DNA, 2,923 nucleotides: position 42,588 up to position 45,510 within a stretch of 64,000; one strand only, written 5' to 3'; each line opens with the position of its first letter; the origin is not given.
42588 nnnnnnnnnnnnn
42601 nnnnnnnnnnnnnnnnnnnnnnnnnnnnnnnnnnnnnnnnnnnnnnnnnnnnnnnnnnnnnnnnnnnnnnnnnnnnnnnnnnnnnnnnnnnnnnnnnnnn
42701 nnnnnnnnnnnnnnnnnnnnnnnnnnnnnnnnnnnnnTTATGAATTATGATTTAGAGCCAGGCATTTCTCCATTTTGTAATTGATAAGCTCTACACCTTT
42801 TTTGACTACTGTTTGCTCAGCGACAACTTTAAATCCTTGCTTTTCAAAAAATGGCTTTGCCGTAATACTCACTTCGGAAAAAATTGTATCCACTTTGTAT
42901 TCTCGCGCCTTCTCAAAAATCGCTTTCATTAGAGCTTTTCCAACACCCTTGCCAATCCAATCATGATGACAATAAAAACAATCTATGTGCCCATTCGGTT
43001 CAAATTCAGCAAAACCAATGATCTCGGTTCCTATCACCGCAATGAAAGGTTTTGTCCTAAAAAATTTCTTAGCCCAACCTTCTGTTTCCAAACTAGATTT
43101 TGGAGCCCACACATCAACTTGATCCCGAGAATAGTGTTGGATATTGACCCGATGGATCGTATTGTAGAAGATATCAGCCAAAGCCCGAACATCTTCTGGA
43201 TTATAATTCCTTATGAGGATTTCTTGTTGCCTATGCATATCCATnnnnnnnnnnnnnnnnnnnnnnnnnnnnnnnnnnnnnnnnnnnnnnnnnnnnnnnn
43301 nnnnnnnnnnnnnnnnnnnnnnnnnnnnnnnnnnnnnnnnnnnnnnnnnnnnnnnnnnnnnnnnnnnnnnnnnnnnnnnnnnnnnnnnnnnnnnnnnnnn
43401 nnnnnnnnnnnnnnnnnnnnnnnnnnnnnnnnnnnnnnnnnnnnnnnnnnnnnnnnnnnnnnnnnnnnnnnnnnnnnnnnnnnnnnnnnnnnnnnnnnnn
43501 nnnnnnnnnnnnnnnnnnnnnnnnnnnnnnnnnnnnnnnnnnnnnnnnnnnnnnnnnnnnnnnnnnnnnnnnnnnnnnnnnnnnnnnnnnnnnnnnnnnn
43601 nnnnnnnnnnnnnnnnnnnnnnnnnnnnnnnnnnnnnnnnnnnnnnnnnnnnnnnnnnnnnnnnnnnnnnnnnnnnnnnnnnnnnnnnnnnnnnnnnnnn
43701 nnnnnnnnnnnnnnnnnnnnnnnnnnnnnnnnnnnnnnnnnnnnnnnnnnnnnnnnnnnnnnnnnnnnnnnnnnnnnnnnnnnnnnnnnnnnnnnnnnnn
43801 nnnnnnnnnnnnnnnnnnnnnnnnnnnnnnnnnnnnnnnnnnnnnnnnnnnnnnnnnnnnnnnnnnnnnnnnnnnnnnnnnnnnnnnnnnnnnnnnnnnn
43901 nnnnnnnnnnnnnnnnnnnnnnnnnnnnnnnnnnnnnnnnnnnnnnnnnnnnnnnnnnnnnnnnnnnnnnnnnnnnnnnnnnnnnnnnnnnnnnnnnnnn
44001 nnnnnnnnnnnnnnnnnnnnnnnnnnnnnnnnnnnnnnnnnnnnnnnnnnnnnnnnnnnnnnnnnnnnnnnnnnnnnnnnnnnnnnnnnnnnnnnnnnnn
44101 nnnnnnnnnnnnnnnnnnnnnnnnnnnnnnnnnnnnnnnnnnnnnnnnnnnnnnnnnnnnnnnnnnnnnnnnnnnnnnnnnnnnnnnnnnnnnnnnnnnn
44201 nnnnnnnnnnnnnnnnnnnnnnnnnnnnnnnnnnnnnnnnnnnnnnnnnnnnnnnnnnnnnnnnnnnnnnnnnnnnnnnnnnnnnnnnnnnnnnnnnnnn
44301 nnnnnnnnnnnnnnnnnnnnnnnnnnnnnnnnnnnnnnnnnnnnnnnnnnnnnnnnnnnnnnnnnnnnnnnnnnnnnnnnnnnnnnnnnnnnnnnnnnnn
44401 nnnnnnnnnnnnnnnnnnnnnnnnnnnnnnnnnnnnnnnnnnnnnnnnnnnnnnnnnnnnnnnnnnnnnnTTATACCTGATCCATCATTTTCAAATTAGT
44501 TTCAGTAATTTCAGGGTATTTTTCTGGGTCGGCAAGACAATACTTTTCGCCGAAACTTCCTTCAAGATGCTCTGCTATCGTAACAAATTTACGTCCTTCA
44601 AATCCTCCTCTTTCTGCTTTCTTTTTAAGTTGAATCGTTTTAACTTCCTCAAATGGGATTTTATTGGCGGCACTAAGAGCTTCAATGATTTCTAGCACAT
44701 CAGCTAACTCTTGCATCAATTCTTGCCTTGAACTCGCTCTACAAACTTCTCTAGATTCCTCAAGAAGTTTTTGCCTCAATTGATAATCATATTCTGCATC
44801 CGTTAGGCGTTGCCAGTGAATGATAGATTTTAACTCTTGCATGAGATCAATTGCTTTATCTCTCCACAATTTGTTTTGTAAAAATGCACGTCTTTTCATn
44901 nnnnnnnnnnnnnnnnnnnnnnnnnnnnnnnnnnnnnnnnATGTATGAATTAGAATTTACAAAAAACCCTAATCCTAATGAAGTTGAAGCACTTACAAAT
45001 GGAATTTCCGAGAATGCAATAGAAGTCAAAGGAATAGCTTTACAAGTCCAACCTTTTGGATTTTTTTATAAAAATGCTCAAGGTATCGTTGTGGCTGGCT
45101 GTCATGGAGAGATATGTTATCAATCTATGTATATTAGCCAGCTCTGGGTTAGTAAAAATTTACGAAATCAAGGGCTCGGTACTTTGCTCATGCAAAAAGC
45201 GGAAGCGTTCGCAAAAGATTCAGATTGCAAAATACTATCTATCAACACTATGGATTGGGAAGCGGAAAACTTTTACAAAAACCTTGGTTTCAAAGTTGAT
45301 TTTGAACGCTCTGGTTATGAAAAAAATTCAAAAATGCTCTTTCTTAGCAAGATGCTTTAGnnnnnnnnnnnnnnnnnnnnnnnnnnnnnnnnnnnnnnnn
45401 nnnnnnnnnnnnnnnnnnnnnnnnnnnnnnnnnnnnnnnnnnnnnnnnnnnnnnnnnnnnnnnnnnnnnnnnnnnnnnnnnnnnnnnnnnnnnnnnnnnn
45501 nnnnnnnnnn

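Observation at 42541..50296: tRNA-Asn followed by two decayed direct repeats of its 3' half: tandem integrase-less island remnants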

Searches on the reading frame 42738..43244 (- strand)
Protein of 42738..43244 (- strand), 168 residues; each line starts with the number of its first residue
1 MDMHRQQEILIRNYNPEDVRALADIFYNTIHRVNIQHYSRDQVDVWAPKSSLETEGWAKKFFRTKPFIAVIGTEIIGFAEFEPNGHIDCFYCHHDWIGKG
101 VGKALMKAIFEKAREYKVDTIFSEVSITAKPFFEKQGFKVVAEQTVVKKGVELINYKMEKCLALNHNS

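Call 8: search_protein_families(library=pfam, proteins=[window:42738-43244:-], max_evalue=0.01)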
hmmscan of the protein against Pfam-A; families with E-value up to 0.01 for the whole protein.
window:42738-43244:- (168 aa): 4 families
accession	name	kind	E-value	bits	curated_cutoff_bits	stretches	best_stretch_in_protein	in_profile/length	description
PF13673.13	Acetyltransf_10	-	1.1e-19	71.1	23.6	1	36-159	3-127/128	Acetyltransferase (GNAT) domain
PF00583.31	Acetyltransf_1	-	2.1e-12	47.8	20.7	1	37-138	7-116/116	Acetyltransferase (GNAT) family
PF13508.13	Acetyltransf_7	-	1.4e-11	45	27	1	67-140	6-84/84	Acetyltransferase (GNAT) domain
PF13302.13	Acetyltransf_3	-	0.0016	19.6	25.4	1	9-126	2-122/138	Acetyltransferase (GNAT) domain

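Call 68: search_protein_families(library=padloc, proteins=[window:42738-43244:-], max_evalue=0.001)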
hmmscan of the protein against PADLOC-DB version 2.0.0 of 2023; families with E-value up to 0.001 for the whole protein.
window:42738-43244:- (168 aa): 0 families

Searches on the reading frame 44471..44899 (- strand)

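Call 8: search_protein_families(library=pfam, proteins=[window:44471-44899:-], max_evalue=0.01)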
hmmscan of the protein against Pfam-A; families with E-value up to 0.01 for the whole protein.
window:44471-44899:- (142 aa): 2 families
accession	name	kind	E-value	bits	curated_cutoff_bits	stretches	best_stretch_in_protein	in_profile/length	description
PF01503.22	PRA-PH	-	4.5e-05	24.2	21.3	1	36-86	28-78/86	Phosphoribosyl-ATP pyrophosphohydrolase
PF03819.22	MazG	-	0.0013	19.4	22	1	41-97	6-69/74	MazG nucleotide pyrophosphohydrolase domain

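Call 68: search_protein_families(library=padloc, proteins=[window:44471-44899:-], max_evalue=0.001)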
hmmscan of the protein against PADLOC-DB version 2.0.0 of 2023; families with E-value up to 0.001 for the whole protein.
window:44471-44899:- (142 aa): 0 families

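Call 90: search_protein_families(library=ncbifam, proteins=[window:44471-44899:-], max_evalue=0.001)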
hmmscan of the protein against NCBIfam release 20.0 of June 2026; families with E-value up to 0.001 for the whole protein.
window:44471-44899:- (142 aa): 0 families

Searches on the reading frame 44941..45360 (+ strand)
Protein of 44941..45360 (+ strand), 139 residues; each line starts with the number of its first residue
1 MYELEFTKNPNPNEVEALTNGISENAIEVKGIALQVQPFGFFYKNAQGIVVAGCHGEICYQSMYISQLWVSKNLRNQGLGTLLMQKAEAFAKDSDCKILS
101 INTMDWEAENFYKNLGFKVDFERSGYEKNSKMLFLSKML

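Call 8: search_protein_families(library=pfam, proteins=[window:44941-45360:+], max_evalue=0.01)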
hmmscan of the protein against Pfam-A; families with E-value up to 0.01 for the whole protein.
window:44941-45360:+ (139 aa): 5 families
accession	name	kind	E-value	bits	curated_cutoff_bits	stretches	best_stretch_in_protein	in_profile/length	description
PF00583.31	Acetyltransf_1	-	9.8e-13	48.8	20.7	1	40-117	34-116/116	Acetyltransferase (GNAT) family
PF13673.13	Acetyltransf_10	-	7.1e-12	45.9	23.6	1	55-132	45-121/128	Acetyltransferase (GNAT) domain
PF13508.13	Acetyltransf_7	-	1.4e-11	45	27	1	47-119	12-84/84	Acetyltransferase (GNAT) domain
PF08445.16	FR47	-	4.8e-07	30.1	22.1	1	59-122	18-82/86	FR47-like protein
PF14542.12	Acetyltransf_CG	-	0.0055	17.3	30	1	61-99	18-61/80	GCN5-related N-acetyl-transferase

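Call 68: search_protein_families(library=padloc, proteins=[window:44941-45360:+], max_evalue=0.001)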
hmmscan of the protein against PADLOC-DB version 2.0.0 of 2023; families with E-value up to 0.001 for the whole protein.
window:44941-45360:+ (139 aa): 0 families
